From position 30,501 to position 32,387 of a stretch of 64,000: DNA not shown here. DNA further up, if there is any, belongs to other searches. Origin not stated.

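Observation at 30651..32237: Secreted nonahaem cytochrome with a ~110-aa Ser/Thr/Pro/Ala-rich tail: candidate terminal, wall-associated element of the electron conduit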

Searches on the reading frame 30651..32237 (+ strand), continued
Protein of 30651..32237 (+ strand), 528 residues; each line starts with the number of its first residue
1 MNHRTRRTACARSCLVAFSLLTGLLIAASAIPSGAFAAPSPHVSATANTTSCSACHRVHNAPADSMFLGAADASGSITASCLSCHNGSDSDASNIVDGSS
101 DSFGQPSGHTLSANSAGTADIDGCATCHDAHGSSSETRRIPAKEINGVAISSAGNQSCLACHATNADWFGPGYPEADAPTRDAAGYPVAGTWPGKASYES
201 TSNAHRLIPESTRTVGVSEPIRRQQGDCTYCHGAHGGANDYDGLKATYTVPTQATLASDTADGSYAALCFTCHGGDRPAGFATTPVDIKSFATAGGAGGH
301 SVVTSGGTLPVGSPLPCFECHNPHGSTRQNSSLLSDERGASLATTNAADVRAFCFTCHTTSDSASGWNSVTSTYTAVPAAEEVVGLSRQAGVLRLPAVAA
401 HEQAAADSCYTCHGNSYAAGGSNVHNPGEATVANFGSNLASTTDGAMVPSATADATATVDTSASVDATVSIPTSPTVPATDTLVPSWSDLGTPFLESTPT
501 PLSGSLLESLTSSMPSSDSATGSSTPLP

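Call 37: find_homologous_proteins(query=A2, max_evalue=0.001)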
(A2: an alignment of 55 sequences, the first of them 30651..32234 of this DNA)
Query A2 (55 sequences) (528 aa, profile of the alignment): 173 proteins with E <= 0.001 among 8000 candidates; the best 120 are listed.
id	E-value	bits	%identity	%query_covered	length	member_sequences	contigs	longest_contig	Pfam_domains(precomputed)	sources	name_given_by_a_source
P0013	3.2e-231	787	57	89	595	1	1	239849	PF09699.16,PF14537.12,PF02085.22,PF14522.12,PF22113.2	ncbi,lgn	-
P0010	2.3e-229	781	62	90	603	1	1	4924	PF09699.16,PF14522.12,PF22113.2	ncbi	-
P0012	4.1e-223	760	59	88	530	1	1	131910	PF09699.16,PF14537.12,PF02085.22,PF14522.12,PF22113.2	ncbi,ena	-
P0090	4.9e-223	760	45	73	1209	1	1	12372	PF09699.16,PF14537.12,PF14522.12,PF22113.2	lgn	-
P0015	1.1e-222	759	58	87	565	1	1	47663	PF09699.16,PF14537.12,PF14522.12,PF22113.2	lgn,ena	-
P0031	4.8e-222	757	55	82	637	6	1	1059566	PF09699.16,PF14537.12,PF02085.22,PF14522.12,PF22113.2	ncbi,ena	-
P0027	2.4e-220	751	61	70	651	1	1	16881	PF09699.16,PF14537.12,PF14522.12,PF22113.2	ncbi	-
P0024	1.3e-219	749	57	82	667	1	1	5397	PF09699.16,PF14537.12,PF14522.12,PF22113.2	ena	-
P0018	1.5e-219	748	57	86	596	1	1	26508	PF09699.16,PF07635.17,PF14522.12,PF22113.2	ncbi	-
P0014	1.8e-219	748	63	76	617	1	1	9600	PF09699.16,PF14522.12,PF22113.2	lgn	-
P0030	1.7e-217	742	54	80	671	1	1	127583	PF09699.16,PF02085.22,PF14522.12,PF22113.2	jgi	jgi:predicted CXXCH cytochrome family protein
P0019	5.3e-217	740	54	88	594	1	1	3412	PF09699.16,PF14537.12,PF14522.12,PF22113.2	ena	-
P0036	4.3e-216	737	55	78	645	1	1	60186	PF09699.16,PF14522.12,PF19077.7,PF22113.2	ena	-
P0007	1.1e-215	736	61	96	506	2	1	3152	PF09699.16,PF14522.12,PF22113.2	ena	-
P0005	4.4e-215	734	77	96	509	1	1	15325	PF09699.16,PF14537.12,PF02085.22,PF14522.12,PF22113.2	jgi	-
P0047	7.0e-214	730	54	74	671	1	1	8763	PF09699.16,PF14537.12,PF02085.22,PF14522.12,PF19077.7,PF22113.2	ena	-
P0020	1.1e-213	729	57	87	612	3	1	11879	PF09699.16,PF14522.12,PF22113.2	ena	-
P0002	1.3e-213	729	84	98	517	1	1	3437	PF09699.16,PF14537.12,PF02085.22,PF14522.12,PF22113.2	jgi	-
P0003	1.6e-213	728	83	98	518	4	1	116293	PF09699.16,PF14537.12,PF02085.22,PF14522.12,PF22113.2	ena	-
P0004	2.5e-213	728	82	95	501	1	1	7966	PF09699.16,PF14537.12,PF02085.22,PF14522.12,PF22113.2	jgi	-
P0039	5.2e-213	727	57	76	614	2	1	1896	PF09699.16,PF14537.12,PF14522.12,PF22113.2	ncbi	ncbi:MAG: cytochrome c3 family protein, partial [Actinomycetes bacterium]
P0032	6.4e-213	726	53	85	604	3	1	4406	PF09699.16,PF02085.22,PF14522.12,PF22113.2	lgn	-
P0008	1.1e-212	726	60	91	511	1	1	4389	PF09699.16,PF14537.12,PF14522.12,PF22113.2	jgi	-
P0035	1.3e-212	725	52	86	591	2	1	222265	PF09699.16,PF14537.12,PF02085.22,PF14522.12,PF22113.2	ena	-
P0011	2.3e-212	725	60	93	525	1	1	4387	PF09699.16,PF14537.12,PF02085.22,PF14522.12,PF22113.2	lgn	-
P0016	3.7e-212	724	56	89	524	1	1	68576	PF09699.16,PF14522.12,PF22113.2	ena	-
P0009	5.4e-212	723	63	87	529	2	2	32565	PF09699.16,PF14537.12,PF14522.12,PF22113.2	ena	-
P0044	7.5e-212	723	57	74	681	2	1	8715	PF09699.16,PF14522.12,PF22113.2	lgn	-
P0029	1.3e-210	719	53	88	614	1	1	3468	PF09699.16,PF14522.12,PF22113.2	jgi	-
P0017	2.4e-210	718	56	85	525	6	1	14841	PF09699.16,PF14537.12,PF14522.12,PF22113.2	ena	-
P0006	2.5e-208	711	71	95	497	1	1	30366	PF09699.16,PF14537.12,PF02085.22,PF14522.12,PF22113.2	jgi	-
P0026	1.1e-207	709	52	91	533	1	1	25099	PF09699.16,PF14537.12,PF02085.22,PF14522.12,PF22113.2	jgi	-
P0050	3.1e-207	708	52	75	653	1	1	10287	PF09699.16,PF14537.12,PF14522.12,PF22113.2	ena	-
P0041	6.5e-207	707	59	71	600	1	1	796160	PF09699.16,PF14537.12,PF14522.12,PF22113.2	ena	-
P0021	6.6e-207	707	63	76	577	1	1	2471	PF09699.16,PF14537.12,PF14522.12,PF22113.2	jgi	jgi:predicted CXXCH cytochrome family protein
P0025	9.3e-207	706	62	74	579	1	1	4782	PF09699.16,PF14537.12,PF14522.12,PF22113.2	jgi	jgi:predicted CXXCH cytochrome family protein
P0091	3.5e-204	698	46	74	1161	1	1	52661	PF09699.16,PF14537.12,PF02085.22,PF14522.12,PF22113.2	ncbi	-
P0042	4.1e-204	697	53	82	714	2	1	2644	PF09699.16,PF14537.12,PF14522.12,PF22113.2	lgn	-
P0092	6.2e-203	694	46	75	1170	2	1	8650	PF09699.16,PF14537.12,PF14522.12,PF22113.2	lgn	-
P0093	4.0e-202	691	46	73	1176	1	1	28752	PF09699.16,PF14537.12,PF14522.12,PF22113.2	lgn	-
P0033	1.2e-201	689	53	89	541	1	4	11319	PF09699.16,PF14537.12,PF02085.22,PF14522.12,PF22113.2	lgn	-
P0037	3.2e-201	688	52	92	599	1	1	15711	PF09699.16,PF02085.22,PF14522.12,PF22113.2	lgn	-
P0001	3.7e-201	688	100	88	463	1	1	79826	PF09699.16,PF14537.12,PF02085.22,PF14522.12,PF22113.2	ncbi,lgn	-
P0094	4.0e-201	688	45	75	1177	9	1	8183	PF09699.16,PF14537.12,PF14522.12,PF22113.2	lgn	-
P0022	6.8e-201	687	54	88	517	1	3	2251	PF09699.16,PF14537.12,PF02085.22,PF14522.12,PF22113.2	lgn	-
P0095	3.8e-199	681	53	76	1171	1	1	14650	PF09699.16,PF14537.12,PF17957.8,PF13750.13,PF14522.12,PF22113.2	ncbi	ncbi:MAG TPA: cytochrome c3 family protein, partial [Coriobacteriia bacterium]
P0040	1.6e-198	679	56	76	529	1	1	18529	PF09699.16,PF14522.12,PF22113.2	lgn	-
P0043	1.6e-198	679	50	92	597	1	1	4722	PF09699.16,PF14537.12,PF02085.22,PF00041.28,PF14522.12,PF22113.2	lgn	-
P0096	1.0e-197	676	44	73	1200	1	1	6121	PF09699.16,PF14537.12,PF03264.20,PF14522.12,PF22113.2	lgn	-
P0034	1.2e-197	676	50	94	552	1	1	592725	PF09699.16,PF14537.12,PF02085.22,PF14522.12,PF22113.2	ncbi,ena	-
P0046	1.1e-196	673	61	69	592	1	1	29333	PF09699.16,PF14537.12,PF14522.12,PF22113.2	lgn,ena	-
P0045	1.3e-196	673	57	73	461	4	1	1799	PF09699.16,PF14537.12,PF14522.12,PF22113.2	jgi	jgi:predicted CXXCH cytochrome family protein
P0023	1.1e-194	666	57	79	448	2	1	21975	PF09699.16,PF14522.12,PF22113.2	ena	-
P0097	1.7e-194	666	58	53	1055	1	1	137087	PF09699.16,PF17829.8,PF19077.7,PF22113.2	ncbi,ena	-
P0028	2.4e-193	662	55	91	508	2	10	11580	PF09699.16,PF14537.12,PF14522.12,PF22113.2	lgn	-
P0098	1.1e-188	647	53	76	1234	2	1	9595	PF09699.16,PF14537.12,PF22113.2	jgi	-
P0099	7.8e-188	644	49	66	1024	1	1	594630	PF09699.16,PF14537.12,PF14522.12,PF22113.2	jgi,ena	-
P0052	7.5e-187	640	53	73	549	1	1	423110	PF09699.16,PF14537.12,PF14522.12,PF22113.2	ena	-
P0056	4.4e-183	628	51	76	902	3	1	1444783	PF09699.16,PF14537.12,PF14522.12,PF22113.2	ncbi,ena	-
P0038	9.2e-182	624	62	68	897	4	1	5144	PF09699.16,PF14537.12,PF14522.12,PF22113.2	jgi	jgi:hypothetical protein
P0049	1.8e-181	623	62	63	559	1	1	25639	PF09699.16,PF14537.12,PF14522.12,PF22113.2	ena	-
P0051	4.6e-181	621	58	68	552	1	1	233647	PF09699.16,PF14522.12,PF22113.2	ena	-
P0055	1.0e-179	617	60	63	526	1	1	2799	PF09699.16,PF14522.12,PF22113.2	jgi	jgi:Doubled CXXCH motif (Paired_CXXCH_1)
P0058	2.8e-179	615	48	77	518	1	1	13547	PF09699.16,PF14537.12,PF00041.28,PF14522.12,PF22113.2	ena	-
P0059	5.1e-179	615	47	78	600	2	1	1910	PF09699.16,PF14537.12,PF14522.12,PF22113.2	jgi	-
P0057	1.3e-171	590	50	75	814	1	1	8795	PF09699.16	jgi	-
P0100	8.6e-171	587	49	74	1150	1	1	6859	PF09699.16,PF14537.12,PF00041.28,PF14522.12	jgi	-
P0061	1.2e-169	584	55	62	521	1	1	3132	PF09699.16,PF14522.12,PF22113.2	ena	-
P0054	2.8e-169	582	51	81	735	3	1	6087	PF09699.16,PF14537.12,PF14522.12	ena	-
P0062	1.6e-168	580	54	65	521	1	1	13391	PF09699.16,PF14522.12,PF22113.2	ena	-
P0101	3.8e-167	575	52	73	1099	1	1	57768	PF09699.16,PF14537.12,PF14522.12,PF22113.2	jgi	-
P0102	3.3e-165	569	47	76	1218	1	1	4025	PF09699.16,PF14522.12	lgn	-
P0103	2.3e-163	563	45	79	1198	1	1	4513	PF09699.16,PF14537.12,PF14522.12,PF22113.2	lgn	-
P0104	1.9e-162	560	47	77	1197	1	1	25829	PF09699.16,PF14537.12,PF14522.12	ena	-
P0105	1.5e-161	557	46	76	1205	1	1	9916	PF09699.16,PF14537.12,PF14522.12,PF22113.2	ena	-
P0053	5.8e-161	555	57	68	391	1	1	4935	PF09699.16,PF13442.12,PF14522.12,PF22113.2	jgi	-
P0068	7.3e-160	551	40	90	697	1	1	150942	PF09699.16,PF14537.12,PF03264.20,PF14522.12,PF22113.2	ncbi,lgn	-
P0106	2.1e-156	540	47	73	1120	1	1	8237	PF09699.16,PF14537.12,PF14522.12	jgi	jgi:predicted CXXCH cytochrome family protein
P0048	2.9e-156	540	63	67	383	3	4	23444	PF09699.16,PF07635.17,PF14522.12,PF22113.2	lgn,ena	-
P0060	1.8e-152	527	56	62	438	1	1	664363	PF09699.16,PF14522.12,PF22113.2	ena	-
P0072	7.9e-150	518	42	86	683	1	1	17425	PF09699.16,PF14537.12,PF14522.12,PF22113.2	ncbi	-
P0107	3.1e-148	513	44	76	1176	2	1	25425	PF09699.16,PF14537.12,PF14522.12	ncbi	-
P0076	2.8e-147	510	44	73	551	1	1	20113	PF09699.16,PF14537.12,PF14522.12,PF22113.2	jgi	jgi:hypothetical protein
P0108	1.3e-146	508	44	80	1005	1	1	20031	PF09699.16,PF14537.12,PF14522.12,PF22113.2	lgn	-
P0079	1.9e-145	504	45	69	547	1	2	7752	PF09699.16,PF14537.12,PF14522.12,PF22113.2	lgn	-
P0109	6.5e-145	502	44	73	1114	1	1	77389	PF09699.16,PF14537.12,PF14522.12,PF22113.2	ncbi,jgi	-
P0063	1.1e-144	501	61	55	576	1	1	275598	PF09699.16,PF14522.12,PF22113.2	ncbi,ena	-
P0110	1.9e-143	497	47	75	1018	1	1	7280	PF09699.16,PF14537.12,PF22678.2,PF14522.12,PF22113.2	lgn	-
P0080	2.1e-143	497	42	73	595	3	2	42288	PF09699.16,PF14537.12,PF14522.12,PF22113.2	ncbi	-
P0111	3.5e-143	496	41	78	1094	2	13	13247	PF09699.16,PF14537.12,PF14522.12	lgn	-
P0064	7.3e-142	492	54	56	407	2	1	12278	PF09699.16,PF14522.12,PF22113.2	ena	-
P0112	1.0e-141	491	46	73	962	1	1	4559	PF09699.16,PF14537.12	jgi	jgi:predicted CXXCH cytochrome family protein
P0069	2.0e-139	484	62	47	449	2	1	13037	PF09699.16,PF14522.12,PF22113.2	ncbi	ncbi:MAG TPA: cytochrome c3 family protein, partial [Coriobacteriia bacterium]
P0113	2.1e-139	484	43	74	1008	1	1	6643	PF09699.16,PF14537.12,PF14522.12,PF22113.2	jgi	jgi:predicted CXXCH cytochrome family protein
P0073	8.0e-137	475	43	73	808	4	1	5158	PF09699.16,PF14537.12,PF14522.12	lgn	-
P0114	1.5e-136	474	41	77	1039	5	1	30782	PF09699.16,PF14537.12,PF14522.12,PF22113.2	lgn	-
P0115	2.2e-136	474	38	98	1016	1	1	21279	PF09699.16,PF14537.12,PF02085.22,PF14522.12,PF22113.2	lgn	-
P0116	1.8e-135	471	42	75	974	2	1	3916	PF09699.16,PF14537.12,PF14522.12,PF22113.2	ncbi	-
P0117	2.7e-135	470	44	77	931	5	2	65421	PF09699.16,PF14537.12,PF14522.12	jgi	jgi:predicted CXXCH cytochrome family protein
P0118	3.1e-135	470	42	78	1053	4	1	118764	PF09699.16,PF14537.12,PF14522.12,PF22113.2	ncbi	ncbi:MAG: hypothetical protein Kow0067_06820 [Coriobacteriia bacterium]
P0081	7.4e-135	469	39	72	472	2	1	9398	PF09699.16,PF14537.12,PF14522.12,PF22113.2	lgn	-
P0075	3.8e-134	467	44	75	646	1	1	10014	PF09699.16,PF14537.12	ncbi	-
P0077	3.8e-134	466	42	80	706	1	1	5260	PF09699.16,PF14537.12,PF14522.12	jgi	jgi:predicted CXXCH cytochrome family protein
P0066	1.5e-132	461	62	51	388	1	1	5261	PF09699.16,PF22113.2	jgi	jgi:hypothetical protein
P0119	3.2e-132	460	45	75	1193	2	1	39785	PF09699.16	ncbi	-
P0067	7.5e-132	459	56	54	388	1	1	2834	PF09699.16,PF14522.12,PF22113.2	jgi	jgi:hypothetical protein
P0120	1.1e-131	458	46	66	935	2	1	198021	PF09699.16,PF14537.12,PF14522.12,PF22113.2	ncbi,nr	ncbi:MAG: cytochrome c3 family protein [Coriobacteriia bacterium]|nr:cytochrome c3 family protein [C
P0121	2.1e-127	444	40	78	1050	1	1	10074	PF09699.16,PF14537.12,PF14522.12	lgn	-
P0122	1.4e-126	441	39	77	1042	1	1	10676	PF09699.16,PF14537.12,PF13435.12,PF14522.12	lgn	-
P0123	3.3e-125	437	41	72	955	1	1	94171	PF09699.16,PF14537.12,PF14522.12,PF22113.2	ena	-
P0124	5.2e-125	436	42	80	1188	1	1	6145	PF09699.16,PF24893.1,PF14522.12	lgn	-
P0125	2.5e-123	431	41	77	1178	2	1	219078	PF09699.16,PF14522.12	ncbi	-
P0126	6.9e-123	429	41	73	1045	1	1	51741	PF09699.16,PF14522.12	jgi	jgi:predicted CXXCH cytochrome family protein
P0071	1.1e-121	425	46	66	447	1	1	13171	PF09699.16,PF14537.12,PF14522.12,PF22113.2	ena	-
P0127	7.6e-121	423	34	69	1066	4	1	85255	PF09699.16,PF14537.12,PF14522.12,PF22113.2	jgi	jgi:predicted CXXCH cytochrome family protein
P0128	4.3e-120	420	41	77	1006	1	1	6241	PF09699.16,PF14537.12,PF14522.12,PF22113.2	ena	-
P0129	4.9e-120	420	39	78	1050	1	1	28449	PF09699.16,PF14537.12,PF14522.12,PF22113.2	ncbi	-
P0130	1.0e-119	419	39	75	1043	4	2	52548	PF09699.16,PF14537.12,PF14522.12,PF22113.2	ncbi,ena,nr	ncbi:MAG: hypothetical protein CVT59_11235 [Actinobacteria bacterium HGW-Actinobacteria-1]|nr:MAG: h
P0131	3.1e-118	414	39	76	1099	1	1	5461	PF09699.16,PF14537.12,PF14522.12,PF22113.2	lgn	-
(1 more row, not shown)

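Call 60: find_encoding_contigs(protein=P0003, flank=10000, max_places=2)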
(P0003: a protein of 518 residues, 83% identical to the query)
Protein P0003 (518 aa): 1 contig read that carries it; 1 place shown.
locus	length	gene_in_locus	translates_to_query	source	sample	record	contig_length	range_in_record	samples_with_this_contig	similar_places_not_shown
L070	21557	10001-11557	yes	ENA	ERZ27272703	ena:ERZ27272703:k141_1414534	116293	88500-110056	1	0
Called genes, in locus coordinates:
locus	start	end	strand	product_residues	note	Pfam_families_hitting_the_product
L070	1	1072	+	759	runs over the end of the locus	PF13231:PMT_2, PF10131:PTPS_related (weak)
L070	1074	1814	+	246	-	PF00535:Glycos_transf_2, PF13641:Glyco_tranf_2_3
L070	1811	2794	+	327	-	PF01073:3Beta_HSD, PF01370:Epimerase, PF02719:Polysacc_synt_2 (faint), PF04321:RmlD_sub_bind (weak), PF16363:GDP_Man_Dehyd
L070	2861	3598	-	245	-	-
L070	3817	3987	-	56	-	-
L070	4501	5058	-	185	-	PF01966:HD (weak)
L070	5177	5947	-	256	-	PF00881:Nitroreductase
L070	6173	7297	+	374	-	PF17396:DUF1611_N, PF07755:DUF1611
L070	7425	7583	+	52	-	-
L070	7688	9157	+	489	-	PF11074:DUF2779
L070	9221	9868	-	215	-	PF00196:GerE (faint), PF13384:HTH_23 (faint), PF13518:HTH_28 (faint), PF02796:HTH_7 (weak)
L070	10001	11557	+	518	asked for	PF02085:Cytochrom_CIII (faint), PF14522:Cytochrome_C7 (faint), PF14537:Cytochrom_c3_2 (faint), PF22113:Mtrc-MtrF_II-IV_dom (faint), PF09699:Paired_CXXCH_1 (weak)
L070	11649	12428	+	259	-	-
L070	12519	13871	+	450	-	-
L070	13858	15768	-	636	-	-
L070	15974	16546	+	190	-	PF03551:PadR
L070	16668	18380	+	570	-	PF03109:ABC1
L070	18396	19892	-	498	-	PF00069:Pkinase, PF01636:APH (faint), PF07714:PK_Tyr_Ser-Thr, PF03109:ABC1, PF03793:PASTA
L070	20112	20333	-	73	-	-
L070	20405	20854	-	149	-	PF10604:Polyketide_cyc2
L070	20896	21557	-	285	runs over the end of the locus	PF02645:DegV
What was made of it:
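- On O-glycosylated Ser/Thr/Pro linkers of actinobacterial secreted proteins: A PMT_2-family gene is about 9 kb upstream of the orthologue in L070 (call 60); this is a lead only
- In the closest long contig (L070) the anchored-cytochrome operon is not nearby (call 60).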

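Call 61: find_encoding_contigs(protein=P0016, flank=10000, max_places=2)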
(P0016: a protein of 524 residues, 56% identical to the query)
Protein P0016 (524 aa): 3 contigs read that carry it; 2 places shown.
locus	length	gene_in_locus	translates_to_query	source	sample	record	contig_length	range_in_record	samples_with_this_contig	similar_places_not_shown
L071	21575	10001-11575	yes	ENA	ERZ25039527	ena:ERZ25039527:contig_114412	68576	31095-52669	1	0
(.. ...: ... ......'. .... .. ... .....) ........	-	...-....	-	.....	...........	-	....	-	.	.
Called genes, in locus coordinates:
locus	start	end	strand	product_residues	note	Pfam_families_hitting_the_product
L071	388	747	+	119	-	-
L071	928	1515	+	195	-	-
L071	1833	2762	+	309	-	PF01244:Peptidase_M19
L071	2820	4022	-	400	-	PF17396:DUF1611_N, PF07755:DUF1611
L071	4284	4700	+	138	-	PF22478:DUF6982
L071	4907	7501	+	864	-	PF05228:CHASE4, PF00989:PAS, PF08448:PAS_4, PF13188:PAS_8 (weak), PF13426:PAS_9, PF08447:PAS_3 (weak), PF00990:GGDEF, PF00563:EAL, +1 more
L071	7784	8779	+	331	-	PF14249:Tocopherol_cycl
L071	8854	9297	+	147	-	-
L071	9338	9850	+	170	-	PF00486:Trans_reg_C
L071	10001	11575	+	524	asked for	PF14522:Cytochrome_C7 (faint), PF22113:Mtrc-MtrF_II-IV_dom (faint), PF09699:Paired_CXXCH_1 (weak)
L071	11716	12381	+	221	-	-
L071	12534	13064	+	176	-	PF11611:DUF4352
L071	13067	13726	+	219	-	-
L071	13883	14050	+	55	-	PF22674:C2185-like_N (weak)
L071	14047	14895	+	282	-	PF19328:DAP_DH_C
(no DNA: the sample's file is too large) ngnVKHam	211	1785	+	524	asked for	PF14522:Cytochrome_C7 (faint), PF22113:Mtrc-MtrF_II-IV_dom (faint), PF09699:Paired_CXXCH_1 (weak)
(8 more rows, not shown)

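Call 74: search_protein_representatives(alignment_id=A2)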
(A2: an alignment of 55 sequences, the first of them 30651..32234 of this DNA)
Query: 55 sequences, 542 profile positions. Proteins with E-value up to 0.001 (for the whole library): 2104; up to 1e-10: 746; up to 1e-30: 239. The best 150 are listed.
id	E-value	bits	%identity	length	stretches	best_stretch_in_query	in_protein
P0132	0.0e+00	1139.1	-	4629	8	20-431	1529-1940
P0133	0.0e+00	1061.5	-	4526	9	28-428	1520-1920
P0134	1.1e-271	918.8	-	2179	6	25-464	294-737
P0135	1.8e-269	911.5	-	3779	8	24-432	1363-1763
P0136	5.5e-266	899.9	-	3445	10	22-429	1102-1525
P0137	3.1e-259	877.7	-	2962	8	27-527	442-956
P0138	4.3e-247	837.6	-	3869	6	27-432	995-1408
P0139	3.9e-241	817.9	-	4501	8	20-464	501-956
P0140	3.7e-230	781.7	-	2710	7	13-432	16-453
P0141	4.2e-230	781.5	-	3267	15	23-535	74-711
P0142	3.8e-227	771.8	-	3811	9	23-456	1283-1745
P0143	1.6e-226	769.7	-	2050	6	22-431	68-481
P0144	1.7e-214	730.0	-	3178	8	16-430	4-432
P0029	4.2e-211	718.8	-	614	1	11-536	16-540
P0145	3.6e-208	709.1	-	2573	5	20-451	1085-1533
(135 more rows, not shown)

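Call 75: list_cluster_members(proteins=[P0001, P0012, P0013, P0010, P0018, P0031, P0034, P0132, P0133, P0139])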
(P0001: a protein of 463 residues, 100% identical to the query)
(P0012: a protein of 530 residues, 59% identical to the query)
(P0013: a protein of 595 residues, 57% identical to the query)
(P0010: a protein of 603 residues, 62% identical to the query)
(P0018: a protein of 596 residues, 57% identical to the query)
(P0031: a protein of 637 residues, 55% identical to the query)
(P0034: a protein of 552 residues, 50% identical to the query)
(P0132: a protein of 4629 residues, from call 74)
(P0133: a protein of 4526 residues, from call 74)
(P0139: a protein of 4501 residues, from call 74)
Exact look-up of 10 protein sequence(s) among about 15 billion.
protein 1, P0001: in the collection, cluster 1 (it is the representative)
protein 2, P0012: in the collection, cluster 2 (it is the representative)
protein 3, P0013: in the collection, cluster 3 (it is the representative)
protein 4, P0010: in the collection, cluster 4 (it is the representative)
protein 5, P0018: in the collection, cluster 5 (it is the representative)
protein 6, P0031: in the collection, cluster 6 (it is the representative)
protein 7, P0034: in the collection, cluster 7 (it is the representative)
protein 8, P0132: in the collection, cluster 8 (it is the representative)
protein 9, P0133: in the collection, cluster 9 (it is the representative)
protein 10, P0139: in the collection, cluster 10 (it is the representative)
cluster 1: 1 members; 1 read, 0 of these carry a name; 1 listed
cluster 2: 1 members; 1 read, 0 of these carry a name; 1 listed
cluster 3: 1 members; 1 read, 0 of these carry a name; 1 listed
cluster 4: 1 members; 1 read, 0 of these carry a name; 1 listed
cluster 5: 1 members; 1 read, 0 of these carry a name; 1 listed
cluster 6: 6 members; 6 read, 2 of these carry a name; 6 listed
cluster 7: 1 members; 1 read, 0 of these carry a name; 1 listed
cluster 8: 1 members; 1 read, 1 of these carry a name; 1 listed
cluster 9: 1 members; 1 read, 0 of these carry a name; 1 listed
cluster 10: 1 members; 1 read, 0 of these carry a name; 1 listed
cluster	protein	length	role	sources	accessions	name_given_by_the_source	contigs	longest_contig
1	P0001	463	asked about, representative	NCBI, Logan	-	-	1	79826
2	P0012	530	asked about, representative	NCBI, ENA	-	-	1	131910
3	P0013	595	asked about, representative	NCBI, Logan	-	-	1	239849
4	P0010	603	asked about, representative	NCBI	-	-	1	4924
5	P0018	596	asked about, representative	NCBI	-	-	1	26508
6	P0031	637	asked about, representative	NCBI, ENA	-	-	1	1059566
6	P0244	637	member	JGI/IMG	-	hypothetical protein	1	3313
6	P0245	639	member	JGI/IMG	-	hypothetical protein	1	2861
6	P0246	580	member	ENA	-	-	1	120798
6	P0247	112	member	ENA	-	-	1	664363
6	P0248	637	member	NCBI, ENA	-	-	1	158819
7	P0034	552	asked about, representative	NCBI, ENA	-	-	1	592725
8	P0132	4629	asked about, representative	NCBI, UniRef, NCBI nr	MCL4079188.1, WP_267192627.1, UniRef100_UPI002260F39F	Ig-like domain-containing protein [Coriobacteriia bacterium Es71-Z0120] | multiheme c-type cytochrome n=1 Tax=Parvivirga hydrogeniphila TaxID=2939460 ... | cytochrome c3 family protein [Parvivirga hydrogeniphila]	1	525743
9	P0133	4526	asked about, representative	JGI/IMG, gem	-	-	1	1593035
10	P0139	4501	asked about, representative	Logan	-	-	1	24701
